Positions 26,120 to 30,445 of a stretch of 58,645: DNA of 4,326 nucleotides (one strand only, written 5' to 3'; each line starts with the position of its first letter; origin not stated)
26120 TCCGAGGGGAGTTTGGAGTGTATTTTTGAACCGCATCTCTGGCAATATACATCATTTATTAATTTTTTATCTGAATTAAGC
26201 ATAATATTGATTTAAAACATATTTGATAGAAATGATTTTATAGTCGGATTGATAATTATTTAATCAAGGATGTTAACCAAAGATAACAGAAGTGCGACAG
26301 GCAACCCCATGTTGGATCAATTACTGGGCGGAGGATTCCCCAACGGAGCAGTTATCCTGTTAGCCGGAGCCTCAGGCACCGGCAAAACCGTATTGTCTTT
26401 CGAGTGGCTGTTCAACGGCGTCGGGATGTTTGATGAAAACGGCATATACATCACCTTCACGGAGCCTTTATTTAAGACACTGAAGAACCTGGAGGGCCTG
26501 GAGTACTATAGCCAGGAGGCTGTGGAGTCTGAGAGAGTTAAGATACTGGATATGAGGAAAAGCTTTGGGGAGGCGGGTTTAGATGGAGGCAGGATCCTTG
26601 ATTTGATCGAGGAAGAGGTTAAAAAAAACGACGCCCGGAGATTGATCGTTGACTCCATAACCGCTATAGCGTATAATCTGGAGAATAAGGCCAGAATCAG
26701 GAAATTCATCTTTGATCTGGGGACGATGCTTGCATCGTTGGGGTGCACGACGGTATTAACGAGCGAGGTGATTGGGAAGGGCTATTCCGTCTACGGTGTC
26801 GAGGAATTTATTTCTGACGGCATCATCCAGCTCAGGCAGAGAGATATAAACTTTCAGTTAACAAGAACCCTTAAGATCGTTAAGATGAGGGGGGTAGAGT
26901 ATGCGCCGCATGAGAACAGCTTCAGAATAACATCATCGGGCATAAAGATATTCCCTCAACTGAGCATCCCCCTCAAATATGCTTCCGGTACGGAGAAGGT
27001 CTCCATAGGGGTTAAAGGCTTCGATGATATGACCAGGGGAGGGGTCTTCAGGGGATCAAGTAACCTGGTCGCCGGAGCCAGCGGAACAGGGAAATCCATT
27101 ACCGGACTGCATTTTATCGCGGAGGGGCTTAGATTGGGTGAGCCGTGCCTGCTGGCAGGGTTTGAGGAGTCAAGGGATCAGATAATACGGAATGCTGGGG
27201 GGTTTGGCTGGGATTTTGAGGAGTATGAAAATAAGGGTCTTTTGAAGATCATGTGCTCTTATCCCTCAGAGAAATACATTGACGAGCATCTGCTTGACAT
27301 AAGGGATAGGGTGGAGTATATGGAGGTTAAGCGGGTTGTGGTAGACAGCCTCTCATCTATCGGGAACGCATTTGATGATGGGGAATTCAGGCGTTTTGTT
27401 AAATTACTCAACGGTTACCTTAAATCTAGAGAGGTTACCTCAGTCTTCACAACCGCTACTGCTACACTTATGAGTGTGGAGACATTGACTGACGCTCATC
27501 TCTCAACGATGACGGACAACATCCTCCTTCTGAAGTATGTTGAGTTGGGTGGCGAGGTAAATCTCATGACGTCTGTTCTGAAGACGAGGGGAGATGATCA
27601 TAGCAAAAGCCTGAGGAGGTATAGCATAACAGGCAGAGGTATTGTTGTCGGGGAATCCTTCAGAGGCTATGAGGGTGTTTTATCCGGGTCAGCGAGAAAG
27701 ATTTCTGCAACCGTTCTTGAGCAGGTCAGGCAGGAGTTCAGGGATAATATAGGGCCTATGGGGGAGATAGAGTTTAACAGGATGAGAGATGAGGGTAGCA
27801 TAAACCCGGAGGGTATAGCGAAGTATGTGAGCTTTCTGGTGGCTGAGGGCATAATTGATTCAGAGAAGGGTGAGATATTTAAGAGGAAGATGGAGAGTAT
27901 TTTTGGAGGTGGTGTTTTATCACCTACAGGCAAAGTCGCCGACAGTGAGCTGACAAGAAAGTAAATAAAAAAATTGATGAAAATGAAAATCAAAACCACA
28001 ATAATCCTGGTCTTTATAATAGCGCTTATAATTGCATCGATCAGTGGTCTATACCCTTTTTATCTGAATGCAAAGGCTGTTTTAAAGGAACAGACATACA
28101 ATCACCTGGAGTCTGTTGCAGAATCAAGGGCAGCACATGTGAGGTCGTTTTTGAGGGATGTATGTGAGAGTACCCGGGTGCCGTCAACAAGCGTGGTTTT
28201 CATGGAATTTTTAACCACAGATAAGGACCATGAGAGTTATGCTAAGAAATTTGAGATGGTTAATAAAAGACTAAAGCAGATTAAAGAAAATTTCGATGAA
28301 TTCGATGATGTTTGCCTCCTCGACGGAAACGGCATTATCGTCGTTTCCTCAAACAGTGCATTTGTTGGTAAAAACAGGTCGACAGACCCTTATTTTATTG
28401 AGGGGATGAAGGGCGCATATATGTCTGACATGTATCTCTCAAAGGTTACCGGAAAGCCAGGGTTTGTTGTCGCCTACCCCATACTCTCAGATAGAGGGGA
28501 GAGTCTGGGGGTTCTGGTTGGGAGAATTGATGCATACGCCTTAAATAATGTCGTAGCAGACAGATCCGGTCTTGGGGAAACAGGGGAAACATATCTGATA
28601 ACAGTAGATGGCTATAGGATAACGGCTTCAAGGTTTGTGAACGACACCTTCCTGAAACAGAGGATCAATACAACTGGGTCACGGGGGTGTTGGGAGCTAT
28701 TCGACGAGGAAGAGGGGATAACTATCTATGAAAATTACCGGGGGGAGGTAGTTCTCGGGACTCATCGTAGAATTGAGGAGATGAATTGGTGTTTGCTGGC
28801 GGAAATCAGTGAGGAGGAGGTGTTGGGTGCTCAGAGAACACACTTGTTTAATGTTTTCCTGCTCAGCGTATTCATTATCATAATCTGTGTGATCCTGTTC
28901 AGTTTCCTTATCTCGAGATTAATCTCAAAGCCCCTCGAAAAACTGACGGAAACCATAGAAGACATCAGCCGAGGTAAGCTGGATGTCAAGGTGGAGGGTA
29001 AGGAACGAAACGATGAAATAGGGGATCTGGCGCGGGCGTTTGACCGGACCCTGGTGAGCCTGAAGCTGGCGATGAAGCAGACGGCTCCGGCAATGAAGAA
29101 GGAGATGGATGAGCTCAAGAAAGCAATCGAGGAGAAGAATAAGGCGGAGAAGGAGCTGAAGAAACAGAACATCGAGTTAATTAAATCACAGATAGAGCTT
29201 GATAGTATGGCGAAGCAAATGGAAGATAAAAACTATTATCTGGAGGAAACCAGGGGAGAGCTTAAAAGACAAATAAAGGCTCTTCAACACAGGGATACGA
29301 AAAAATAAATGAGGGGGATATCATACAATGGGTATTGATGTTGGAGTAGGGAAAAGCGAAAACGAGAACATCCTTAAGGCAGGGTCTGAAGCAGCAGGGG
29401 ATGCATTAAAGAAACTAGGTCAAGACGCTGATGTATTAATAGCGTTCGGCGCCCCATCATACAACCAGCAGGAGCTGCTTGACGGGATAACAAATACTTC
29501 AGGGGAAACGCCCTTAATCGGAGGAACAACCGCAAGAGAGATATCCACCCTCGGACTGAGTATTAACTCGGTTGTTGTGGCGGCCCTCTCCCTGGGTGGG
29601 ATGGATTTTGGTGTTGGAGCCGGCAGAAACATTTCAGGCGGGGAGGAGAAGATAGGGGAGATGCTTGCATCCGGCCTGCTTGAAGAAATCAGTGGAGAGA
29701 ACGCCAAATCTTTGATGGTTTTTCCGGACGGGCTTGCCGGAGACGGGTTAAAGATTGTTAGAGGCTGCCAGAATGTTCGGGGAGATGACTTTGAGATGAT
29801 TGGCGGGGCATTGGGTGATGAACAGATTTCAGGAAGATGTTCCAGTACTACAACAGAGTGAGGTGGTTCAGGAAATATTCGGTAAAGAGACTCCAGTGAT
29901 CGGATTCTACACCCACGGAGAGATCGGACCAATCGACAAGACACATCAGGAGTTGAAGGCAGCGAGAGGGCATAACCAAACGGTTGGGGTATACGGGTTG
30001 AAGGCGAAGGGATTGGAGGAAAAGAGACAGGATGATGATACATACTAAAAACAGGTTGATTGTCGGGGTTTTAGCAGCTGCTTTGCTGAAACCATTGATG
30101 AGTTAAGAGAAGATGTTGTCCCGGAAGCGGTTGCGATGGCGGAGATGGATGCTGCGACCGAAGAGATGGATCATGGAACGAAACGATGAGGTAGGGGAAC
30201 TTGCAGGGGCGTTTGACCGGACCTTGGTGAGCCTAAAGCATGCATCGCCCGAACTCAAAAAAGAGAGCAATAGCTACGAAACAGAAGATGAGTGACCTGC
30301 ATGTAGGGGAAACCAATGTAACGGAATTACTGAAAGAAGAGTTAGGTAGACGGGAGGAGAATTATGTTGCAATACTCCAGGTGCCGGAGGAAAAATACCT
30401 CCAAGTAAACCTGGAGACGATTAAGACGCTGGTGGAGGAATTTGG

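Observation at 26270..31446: KaiC-centred signalling island whose receptor has no conventional output domain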

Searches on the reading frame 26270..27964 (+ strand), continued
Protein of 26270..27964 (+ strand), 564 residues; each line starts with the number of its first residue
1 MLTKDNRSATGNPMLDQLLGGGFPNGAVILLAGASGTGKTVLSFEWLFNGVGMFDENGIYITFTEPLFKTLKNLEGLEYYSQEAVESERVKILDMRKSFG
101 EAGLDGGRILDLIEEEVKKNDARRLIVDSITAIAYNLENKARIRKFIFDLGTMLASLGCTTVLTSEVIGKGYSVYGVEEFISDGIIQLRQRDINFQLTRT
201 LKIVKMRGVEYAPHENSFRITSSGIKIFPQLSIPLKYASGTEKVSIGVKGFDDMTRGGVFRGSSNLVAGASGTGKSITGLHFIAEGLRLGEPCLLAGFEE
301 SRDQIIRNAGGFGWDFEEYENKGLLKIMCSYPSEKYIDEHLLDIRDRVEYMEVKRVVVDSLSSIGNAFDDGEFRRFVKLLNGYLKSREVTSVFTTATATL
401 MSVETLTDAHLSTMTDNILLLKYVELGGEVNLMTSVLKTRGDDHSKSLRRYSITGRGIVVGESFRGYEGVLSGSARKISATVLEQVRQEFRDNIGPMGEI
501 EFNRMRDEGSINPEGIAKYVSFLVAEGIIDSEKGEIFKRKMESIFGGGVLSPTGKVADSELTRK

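Call 101: search_protein_families(library=pfam, proteins=[L114:2028-2903:+, L114:2846-3979:+, L120:8280-9119:+, L107:3008-3829:+, L110:7509-8318:+, L115:9727-10950:-, L120:10553-11617:+, L119:5832-6554:+], max_evalue=0.001)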
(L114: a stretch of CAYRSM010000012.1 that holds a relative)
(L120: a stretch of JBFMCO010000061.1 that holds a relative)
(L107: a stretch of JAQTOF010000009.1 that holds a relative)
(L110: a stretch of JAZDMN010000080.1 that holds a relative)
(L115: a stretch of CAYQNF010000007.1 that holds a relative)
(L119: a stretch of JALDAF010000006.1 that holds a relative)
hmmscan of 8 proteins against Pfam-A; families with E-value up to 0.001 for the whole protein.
L114:2028-2903:+ (292 aa): 1 family
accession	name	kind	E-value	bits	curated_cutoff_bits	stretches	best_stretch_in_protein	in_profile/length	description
PF00672.30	HAMP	-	4.8e-13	49.7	25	1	228-276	1-48/53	HAMP domain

L114:2846-3979:+ (378 aa): 4 families
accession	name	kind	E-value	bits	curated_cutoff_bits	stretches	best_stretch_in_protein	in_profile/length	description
PF13185.12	GAF_2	-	1.2e-22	81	28.6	1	199-339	2-135/136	GAF domain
PF00672.30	HAMP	-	1e-10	42.2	25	1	94-147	2-52/53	HAMP domain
PF01590.32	GAF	-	2.8e-09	38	22.4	1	253-339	47-133/133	GAF domain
PF13492.12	GAF_3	-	0.0002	22.2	27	1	294-339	82-127/129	GAF domain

L120:8280-9119:+ (280 aa): 1 family
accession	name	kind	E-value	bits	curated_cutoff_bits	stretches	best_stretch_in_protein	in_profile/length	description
PF00672.30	HAMP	-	4.8e-10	40.1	25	1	100-152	2-51/53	HAMP domain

L107:3008-3829:+ (274 aa): 4 families
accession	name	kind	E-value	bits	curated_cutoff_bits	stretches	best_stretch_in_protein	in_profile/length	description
PF08448.16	PAS_4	-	4e-17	62.9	23.1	1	168-255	6-92/110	PAS fold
PF00672.30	HAMP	-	7.8e-09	36.2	25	1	75-127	2-51/53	HAMP domain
PF00989.32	PAS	-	7.8e-07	29.5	22.6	1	159-263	3-109/113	PAS fold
PF13426.13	PAS_9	-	4.5e-06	27.3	27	1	171-261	5-93/103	PAS domain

L110:7509-8318:+ (270 aa): 4 families
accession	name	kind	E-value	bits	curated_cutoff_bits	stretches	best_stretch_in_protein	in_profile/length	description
PF08448.16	PAS_4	-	1e-14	55.1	23.1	1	162-252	5-94/110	PAS fold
PF13426.13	PAS_9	-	1.4e-07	32.1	27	1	166-256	5-93/103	PAS domain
PF00672.30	HAMP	-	2.3e-07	31.5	25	1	70-122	2-51/53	HAMP domain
PF00989.32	PAS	-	8.7e-05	22.9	22.6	1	153-252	2-102/113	PAS fold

L115:9727-10950:- (408 aa): 2 families
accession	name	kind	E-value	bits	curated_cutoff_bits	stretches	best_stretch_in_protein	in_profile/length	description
PF02743.24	dCache_1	-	5.2e-12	46.2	45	1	51-205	5-159/240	Cache domain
PF00672.30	HAMP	-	2.1e-11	44.4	25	1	345-393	4-51/53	HAMP domain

L120:10553-11617:+ (355 aa): 0 families

L119:5832-6554:+ (241 aa): 2 families
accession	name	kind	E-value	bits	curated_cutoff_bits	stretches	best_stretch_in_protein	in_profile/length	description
PF24336.1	DUF7504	-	2e-08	35.4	27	1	29-184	11-174/179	Family of unknown function (DUF7504)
PF04014.23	MazE_antitoxin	-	0.0001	22.6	24.7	1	214-239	15-41/48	Antidote-toxin recognition MazE, bacterial antitoxin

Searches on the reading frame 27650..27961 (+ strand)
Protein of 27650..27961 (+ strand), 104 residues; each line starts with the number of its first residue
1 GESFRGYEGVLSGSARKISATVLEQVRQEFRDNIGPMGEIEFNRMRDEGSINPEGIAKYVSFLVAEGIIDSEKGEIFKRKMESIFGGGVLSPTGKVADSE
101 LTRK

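Call 63: search_solved_structures(query=window:27650-27961:+, max_evalue=10, show_alignments=3)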
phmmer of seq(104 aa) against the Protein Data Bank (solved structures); distinct sequences matched with E-value up to 10: 0.

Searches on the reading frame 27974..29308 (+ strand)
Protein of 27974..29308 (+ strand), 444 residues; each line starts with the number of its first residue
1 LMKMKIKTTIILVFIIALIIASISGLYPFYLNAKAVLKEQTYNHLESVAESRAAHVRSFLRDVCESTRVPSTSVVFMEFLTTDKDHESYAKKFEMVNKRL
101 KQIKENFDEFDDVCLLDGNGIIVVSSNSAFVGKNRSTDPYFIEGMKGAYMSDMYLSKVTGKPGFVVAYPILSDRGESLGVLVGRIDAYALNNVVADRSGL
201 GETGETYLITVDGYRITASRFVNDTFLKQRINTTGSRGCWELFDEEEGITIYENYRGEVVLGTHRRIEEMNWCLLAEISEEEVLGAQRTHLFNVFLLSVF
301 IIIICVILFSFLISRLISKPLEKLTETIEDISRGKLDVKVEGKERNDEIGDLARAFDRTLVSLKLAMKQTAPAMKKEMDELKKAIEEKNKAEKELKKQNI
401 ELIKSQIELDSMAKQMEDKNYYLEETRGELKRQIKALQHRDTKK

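Call 3: search_protein_families(library=pfam, proteins=[window:27974-29308:+], max_evalue=0.1)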
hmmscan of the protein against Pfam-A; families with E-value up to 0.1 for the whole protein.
window:27974-29308:+ (444 aa): 7 families
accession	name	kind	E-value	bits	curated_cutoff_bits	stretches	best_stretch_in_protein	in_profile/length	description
PF02743.24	dCache_1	-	1.7e-20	74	45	1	37-273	3-236/240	Cache domain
PF00672.30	HAMP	-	1.4e-13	51.4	25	1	312-363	1-51/53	HAMP domain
PF02687.27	FtsX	-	0.026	15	25.5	0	283-321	35-73/120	FtsX-like permease C-terminal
PF09418.16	DUF2009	-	0.034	13.6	25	1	363-440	154-230/455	Non-canonical E2 ubiquitin-conjugating enzyme, DUF2009 family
PF13800.11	Sigma_reg_N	-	0.062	14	26.3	0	286-331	7-53/91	Sigma factor regulator N-terminal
PF08459.17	UvrC_RNaseH_dom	-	0.067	13.5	22.3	0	84-119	52-87/159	UvrC RNAse H endonuclease domain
PF23846.1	Cache_WalK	-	0.077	13.9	27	0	108-181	12-88/92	WalK sensor protein kinase Chache domain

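Call 4: search_protein_families(library=ncbifam, proteins=[window:27974-29308:+], max_evalue=0.1)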
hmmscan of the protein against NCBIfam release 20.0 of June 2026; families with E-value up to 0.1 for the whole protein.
window:27974-29308:+ (444 aa): 37 families (the best 25 are shown)
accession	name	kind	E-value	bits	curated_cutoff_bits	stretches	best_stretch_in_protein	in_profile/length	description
NF038263.1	prot_phos_SiaA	equivalog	4.7e-12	45.3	700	1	267-396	284-412/658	biofilm regulation protein phosphatase SiaA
NF033092.0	HK_WalK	equivalog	1.8e-11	43.3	725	1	287-371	171-254/594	cell wall metabolism sensor histidine kinase WalK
NF058645.1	MCPCtpMPsAe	equivalog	2.9e-09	36.2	900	1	258-401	173-314/558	methyl-accepting chemotaxis protein CtpM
NF011874.0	PRK15347.1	equivalog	4.6e-08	31.6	852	1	263-393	267-396/921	two component system sensor kinase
NF038389.1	ArsS_fam_HK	equivalog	7.7e-08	32.2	250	1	286-385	122-221/403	ArsS family sensor histidine kinase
TIGR02956.1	TMAO_torS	equivalog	2e-07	29.5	676.5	1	283-409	325-450/967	TMAO reductase system sensor histidine kinase/response regulator TorS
NF047496.1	HK_LIC11548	equivalog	4.1e-07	29.1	750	1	296-364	279-345/589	LIC_11548 family sensor histidine kinase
NF041210.1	his_kin_PieS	equivalog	4.3e-07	29.3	850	1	279-364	156-237/474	two component system sensor histidine kinase PieS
NF040691.1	MtrAB_MtrB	equivalog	7.5e-07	28.5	450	1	293-369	188-263/507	MtrAB system histidine kinase MtrB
NF052458.1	PhdiestGepA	equivalog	1.3e-06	26.9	1200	1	266-369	318-420/840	phosphodiesterase GepA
NF008318.0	PRK11107.1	equivalog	1.5e-06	26.6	890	1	278-402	164-279/920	two-component sensor histidine kinase BarA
TIGR01386.1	cztS_silS_copS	subfamily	2.9e-06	26.6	292.55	1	277-364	149-235/457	heavy metal sensor histidine kinase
TIGR03785.1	marine_sort_HK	equivalog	3.4e-06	25.6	612.2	1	286-363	400-478/703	proteobacterial dedicated sortase system histidine kinase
NF008184.0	PRK10935.1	equivalog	4.7e-06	25.5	553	1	294-413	153-268/565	nitrate/nitrite two-component system sensor histidine kinase NarQ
NF012163.2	BaeS_SmeS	equivalog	7e-06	25.2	500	1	296-361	167-231/457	sensor histidine kinase efflux regulator BaeS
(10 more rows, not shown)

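Call 5: find_related_loci(query=window:27974-29308:+, collection=genome_contigs, flank=6000)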
Query window:27974-29308:+ (444 aa) in genome_contigs; peptide patterns used: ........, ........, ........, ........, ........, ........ (x = any residue, [..] = any of these).
89 stretches matched a pattern; 2 encode a relative of the query (tblastn E <= 1e-3); 2 distinct loci.
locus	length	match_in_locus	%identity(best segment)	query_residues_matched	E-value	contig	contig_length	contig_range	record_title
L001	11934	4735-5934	57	1-397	2e-141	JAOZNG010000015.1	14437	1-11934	MAG: archaeon isolate GMC4.concoct.133_sub GMC4_5093_length_14437_cov_5.156446, whole genome shotgun sequence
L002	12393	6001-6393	30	301-435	1e-13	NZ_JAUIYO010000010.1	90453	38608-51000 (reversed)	Bacillus sp. B190/17 NODE_10_length_90453_cov_32.303733, whole genome shotgun sequence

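Call 86: search_protein_families(library=padloc, proteins=[window:27974-29308:+], max_evalue=0.01)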
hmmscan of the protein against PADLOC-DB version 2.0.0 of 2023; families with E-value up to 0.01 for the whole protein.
window:27974-29308:+ (444 aa): 1 family
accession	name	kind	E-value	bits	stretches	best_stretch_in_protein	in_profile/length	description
PDLC00601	ZorA1|ZorA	-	0.00057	16.6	0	287-362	22-103/699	MotA/ExbB/TolQ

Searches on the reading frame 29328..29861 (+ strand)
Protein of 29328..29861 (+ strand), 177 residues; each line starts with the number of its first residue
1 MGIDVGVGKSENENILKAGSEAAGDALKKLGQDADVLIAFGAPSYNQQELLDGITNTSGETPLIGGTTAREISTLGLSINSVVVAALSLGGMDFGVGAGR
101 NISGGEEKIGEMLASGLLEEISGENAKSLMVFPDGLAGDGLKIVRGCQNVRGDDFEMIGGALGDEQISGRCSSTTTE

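Call 3: search_protein_families(library=pfam, proteins=[window:29328-29861:+], max_evalue=0.1)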
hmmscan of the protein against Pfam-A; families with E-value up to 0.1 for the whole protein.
window:29328-29861:+ (177 aa): 1 family
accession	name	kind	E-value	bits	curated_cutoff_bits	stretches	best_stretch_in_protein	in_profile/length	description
PF08495.15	FIST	-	4.6e-19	69.5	23.2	1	35-169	1-130/189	FIST N domain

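Call 4: search_protein_families(library=ncbifam, proteins=[window:29328-29861:+], max_evalue=0.1)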
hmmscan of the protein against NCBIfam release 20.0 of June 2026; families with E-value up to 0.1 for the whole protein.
window:29328-29861:+ (177 aa): 1 family
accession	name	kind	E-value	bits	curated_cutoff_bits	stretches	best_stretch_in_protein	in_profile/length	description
NF041558.1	NosP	equivalog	2.9e-05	23.3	450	1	20-89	9-79/368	nitric oxide-sensing protein NosP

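Call 58: find_homologous_proteins(query=window:29328-29822:+, max_evalue=0.001)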
Query seq(165 aa) (165 aa): 1 proteins with E <= 0.001 among 295 candidates.
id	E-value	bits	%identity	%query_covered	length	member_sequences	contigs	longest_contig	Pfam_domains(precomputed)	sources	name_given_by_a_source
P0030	4.8e-95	334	100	100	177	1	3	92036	PF08495.16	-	-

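Call 72: find_encoding_contigs(protein=P0030, flank=4000, max_places=4)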
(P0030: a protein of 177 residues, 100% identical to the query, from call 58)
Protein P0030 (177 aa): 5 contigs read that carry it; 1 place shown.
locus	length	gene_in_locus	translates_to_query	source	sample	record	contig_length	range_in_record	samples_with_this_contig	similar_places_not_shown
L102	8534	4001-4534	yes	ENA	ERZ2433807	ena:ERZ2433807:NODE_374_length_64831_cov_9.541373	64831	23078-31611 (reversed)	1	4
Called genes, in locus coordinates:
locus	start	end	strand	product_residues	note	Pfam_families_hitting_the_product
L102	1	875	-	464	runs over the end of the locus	PF05221:AdoHcyase, PF02826:2-Hacid_dh_C (weak), PF00670:AdoHcyase_NAD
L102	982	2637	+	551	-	PF06745:ATPase, PF13481:AAA_25 (faint), PF23442:DUF7125 (faint), PF06745:ATPase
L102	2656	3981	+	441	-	PF02743:dCache_1, PF00672:HAMP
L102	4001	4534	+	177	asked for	PF08495:FIST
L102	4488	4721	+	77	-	-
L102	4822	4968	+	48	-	-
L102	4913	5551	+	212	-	PF06745:ATPase (weak)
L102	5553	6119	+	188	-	PF24336:DUF7504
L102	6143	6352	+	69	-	-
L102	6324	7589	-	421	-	PF00330:Aconitase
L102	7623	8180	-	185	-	PF01381:HTH_3, PF12844:HTH_19 (weak), PF13560:HTH_31, PF00571:CBS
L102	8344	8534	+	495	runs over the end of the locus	PF01837:HcyBio, PF00571:CBS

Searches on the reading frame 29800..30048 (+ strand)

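Call 3: search_protein_families(library=pfam, proteins=[window:29800-30048:+], max_evalue=0.1)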
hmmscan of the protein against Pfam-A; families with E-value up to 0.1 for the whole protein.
window:29800-30048:+ (82 aa): 2 families
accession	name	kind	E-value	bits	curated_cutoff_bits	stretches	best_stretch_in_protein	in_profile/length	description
PF10442.14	FIST_C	-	4.1e-05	24.2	28.5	1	19-44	106-131/131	FIST C domain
PF08495.15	FIST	-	0.095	13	23.2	1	21-70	18-57/189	FIST N domain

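Call 4: search_protein_families(library=ncbifam, proteins=[window:29800-30048:+], max_evalue=0.1)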
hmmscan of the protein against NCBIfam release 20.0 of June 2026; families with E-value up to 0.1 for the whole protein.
window:29800-30048:+ (82 aa): 0 families

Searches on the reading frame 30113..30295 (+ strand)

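Call 3: search_protein_families(library=pfam, proteins=[window:30113-30295:+], max_evalue=0.1)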
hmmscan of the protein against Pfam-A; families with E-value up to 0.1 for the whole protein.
window:30113-30295:+ (60 aa): 1 family
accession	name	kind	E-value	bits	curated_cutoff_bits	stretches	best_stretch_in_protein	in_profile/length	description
PF00672.30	HAMP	-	0.015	16.1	25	1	22-42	32-52/53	HAMP domain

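Call 4: search_protein_families(library=ncbifam, proteins=[window:30113-30295:+], max_evalue=0.1)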
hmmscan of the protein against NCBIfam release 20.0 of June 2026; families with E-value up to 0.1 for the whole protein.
window:30113-30295:+ (60 aa): 0 families
